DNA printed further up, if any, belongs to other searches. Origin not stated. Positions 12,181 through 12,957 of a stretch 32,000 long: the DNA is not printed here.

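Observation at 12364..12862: GxxExxY (PD-(D/E)XK-like) gene bracketed by inverted arrays of three ATCGGTG units, wedged between ispD and ispF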

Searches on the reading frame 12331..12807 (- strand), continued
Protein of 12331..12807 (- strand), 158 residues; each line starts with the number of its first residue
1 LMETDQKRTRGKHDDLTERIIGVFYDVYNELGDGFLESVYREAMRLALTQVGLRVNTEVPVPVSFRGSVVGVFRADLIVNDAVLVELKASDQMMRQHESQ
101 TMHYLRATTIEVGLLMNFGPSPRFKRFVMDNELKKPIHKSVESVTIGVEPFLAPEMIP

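Call 67: search_protein_families(library=ncbifam, proteins=[window:12331-12807:-, P0328, P0278])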
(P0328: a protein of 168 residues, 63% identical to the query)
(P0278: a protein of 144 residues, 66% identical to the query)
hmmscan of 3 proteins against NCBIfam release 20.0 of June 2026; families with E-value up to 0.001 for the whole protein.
window:12331-12807:- (158 aa): 1 family
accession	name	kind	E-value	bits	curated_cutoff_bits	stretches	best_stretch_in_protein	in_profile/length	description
TIGR04256.1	GxxExxY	subfamily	5.2e-36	123.5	35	1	15-127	1-115/116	GxxExxY protein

P0328 (168 aa): 1 family
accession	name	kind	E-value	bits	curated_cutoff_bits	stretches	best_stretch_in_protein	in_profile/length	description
TIGR04256.1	GxxExxY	subfamily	1.4e-35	122.2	35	1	34-139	1-107/116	GxxExxY protein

P0278 (144 aa): 1 family
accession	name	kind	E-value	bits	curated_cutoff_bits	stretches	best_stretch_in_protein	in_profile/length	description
TIGR04256.1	GxxExxY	subfamily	1.9e-40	137.8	35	1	12-125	1-116/116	GxxExxY protein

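Call 74: list_cluster_members(proteins=[P0271, P0278, P0297, P0305, P0320, P0325, P0328, P0359, P0364, P0383])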
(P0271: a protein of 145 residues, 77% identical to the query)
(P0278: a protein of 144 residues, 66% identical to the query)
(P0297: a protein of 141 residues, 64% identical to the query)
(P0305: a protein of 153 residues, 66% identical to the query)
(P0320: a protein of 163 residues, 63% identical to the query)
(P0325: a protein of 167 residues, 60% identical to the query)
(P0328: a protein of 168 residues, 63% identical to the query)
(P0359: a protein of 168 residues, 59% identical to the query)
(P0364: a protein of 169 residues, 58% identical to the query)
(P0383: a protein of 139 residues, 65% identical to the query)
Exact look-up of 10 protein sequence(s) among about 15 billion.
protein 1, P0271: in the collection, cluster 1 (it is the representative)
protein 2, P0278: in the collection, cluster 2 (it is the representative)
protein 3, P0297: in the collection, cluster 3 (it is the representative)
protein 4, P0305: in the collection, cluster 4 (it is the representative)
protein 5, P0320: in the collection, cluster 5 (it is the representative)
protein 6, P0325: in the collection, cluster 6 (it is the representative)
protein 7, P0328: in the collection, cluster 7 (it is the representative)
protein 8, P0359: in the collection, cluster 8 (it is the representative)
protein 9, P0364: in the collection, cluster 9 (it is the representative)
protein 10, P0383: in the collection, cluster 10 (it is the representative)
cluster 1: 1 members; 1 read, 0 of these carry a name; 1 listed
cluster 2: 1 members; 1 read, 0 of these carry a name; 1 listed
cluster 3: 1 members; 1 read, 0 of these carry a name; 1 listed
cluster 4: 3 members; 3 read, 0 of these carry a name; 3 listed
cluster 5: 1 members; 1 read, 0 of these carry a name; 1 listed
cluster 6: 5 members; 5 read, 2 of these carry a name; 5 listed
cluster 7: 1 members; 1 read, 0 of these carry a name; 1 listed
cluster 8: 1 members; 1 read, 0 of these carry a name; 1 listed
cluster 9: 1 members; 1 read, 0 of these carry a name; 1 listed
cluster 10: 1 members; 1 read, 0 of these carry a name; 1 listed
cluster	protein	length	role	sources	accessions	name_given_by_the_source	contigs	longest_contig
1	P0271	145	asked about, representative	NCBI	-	-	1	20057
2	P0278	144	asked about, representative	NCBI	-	-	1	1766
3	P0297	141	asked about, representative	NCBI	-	-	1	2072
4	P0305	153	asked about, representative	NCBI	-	-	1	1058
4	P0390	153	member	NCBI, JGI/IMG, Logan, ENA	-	-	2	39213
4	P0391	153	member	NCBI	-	-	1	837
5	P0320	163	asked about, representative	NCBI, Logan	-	-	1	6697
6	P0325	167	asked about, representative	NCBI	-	-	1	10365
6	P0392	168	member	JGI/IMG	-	GxxExxY protein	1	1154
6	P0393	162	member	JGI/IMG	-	GxxExxY protein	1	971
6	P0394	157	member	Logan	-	-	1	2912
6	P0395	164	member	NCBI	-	-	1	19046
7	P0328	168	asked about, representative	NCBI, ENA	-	-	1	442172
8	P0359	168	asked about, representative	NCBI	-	-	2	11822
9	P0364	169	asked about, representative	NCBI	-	-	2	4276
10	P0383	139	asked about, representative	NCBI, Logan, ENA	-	-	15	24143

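Call 77: find_encoding_contigs(protein=P0325, flank=10000, max_places=3)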
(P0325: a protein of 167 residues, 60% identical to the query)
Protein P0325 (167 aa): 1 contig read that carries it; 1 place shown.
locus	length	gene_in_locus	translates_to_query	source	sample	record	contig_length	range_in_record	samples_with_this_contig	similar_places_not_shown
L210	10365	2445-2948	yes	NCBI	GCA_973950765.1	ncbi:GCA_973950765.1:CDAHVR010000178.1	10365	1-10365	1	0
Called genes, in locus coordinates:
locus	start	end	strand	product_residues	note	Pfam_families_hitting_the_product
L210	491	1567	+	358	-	PF01850:PIN, PF01938:TRAM (weak)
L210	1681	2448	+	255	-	PF01128:IspD, PF12804:NTP_transf_3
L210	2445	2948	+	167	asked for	PF13366:PDDEXK_3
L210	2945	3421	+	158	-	PF02542:YgbB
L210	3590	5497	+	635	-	PF00246:Peptidase_M14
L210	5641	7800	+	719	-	PF01433:Peptidase_M1 (weak)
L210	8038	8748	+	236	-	-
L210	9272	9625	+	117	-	-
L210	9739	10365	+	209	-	?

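Call 78: find_encoding_contigs(protein=P0390, flank=10000, max_places=3)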
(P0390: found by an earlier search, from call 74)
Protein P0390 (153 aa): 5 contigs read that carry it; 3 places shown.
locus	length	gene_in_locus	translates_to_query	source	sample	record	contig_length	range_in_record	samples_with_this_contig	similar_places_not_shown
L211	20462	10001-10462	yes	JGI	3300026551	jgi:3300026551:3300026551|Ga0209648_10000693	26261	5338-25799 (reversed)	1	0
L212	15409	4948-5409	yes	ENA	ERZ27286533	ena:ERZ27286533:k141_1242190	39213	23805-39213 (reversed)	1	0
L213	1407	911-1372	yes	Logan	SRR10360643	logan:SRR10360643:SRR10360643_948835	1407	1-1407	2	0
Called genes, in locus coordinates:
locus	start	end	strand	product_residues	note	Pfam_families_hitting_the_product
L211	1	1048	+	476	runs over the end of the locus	PF01523:PmbA_TldD_1st, PF19290:PmbA_TldD_2nd, PF19289:PmbA_TldD_3rd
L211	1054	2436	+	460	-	PF01523:PmbA_TldD_1st, PF19290:PmbA_TldD_2nd, PF19289:PmbA_TldD_3rd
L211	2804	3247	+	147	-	PF09624:DUF2393 (weak)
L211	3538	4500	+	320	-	PF00586:AIRS, PF02769:AIRS_C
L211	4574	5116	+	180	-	PF08327:AHSA1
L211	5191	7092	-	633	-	PF06480:FtsH_ext, PF06068:TIP49 (weak), PF00004:AAA, PF07728:AAA_5 (weak), PF17862:AAA_lid_3, PF01434:Peptidase_M41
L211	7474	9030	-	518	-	PF01171:ATP_bind_3, PF09179:TilS (weak), PF11734:TilS_C (weak)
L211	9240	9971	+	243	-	PF00483:NTP_transferase (weak), PF01128:IspD, PF12804:NTP_transf_3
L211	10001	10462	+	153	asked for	PF13366:PDDEXK_3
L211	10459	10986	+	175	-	PF02542:YgbB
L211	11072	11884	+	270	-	PF24481:CT398_CC, PF02591:Zn_ribbon_9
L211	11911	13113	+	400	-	PF17785:PUA_3, PF10672:Methyltrans_SAM, PF01209:Ubie_methyltran (weak), PF03602:Cons_hypoth95 (weak), PF05175:MTS (weak), PF09445:Methyltransf_15 (weak), PF13847:Methyltransf_31, PF13649:Methyltransf_25 (weak), +1 more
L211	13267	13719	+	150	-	PF00011:HSP20, PF17886:ArsA_HSP20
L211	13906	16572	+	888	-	PF02861:Clp_N, PF23569:NBD_SMAX1, PF00004:AAA, PF17871:AAA_lid_9, PF00004:AAA, PF07724:AAA_2, PF07728:AAA_5, PF10431:ClpB_D2-small, +9 more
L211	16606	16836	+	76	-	-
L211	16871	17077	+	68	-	PF20106:DUF6496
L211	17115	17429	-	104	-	PF09723:Zn_ribbon_8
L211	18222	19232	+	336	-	PF08240:ADH_N, PF00107:ADH_zinc_N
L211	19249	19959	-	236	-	-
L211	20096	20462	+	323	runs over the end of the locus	PF00590:TP_methylase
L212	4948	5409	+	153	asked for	PF13366:PDDEXK_3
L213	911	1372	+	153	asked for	PF13366:PDDEXK_3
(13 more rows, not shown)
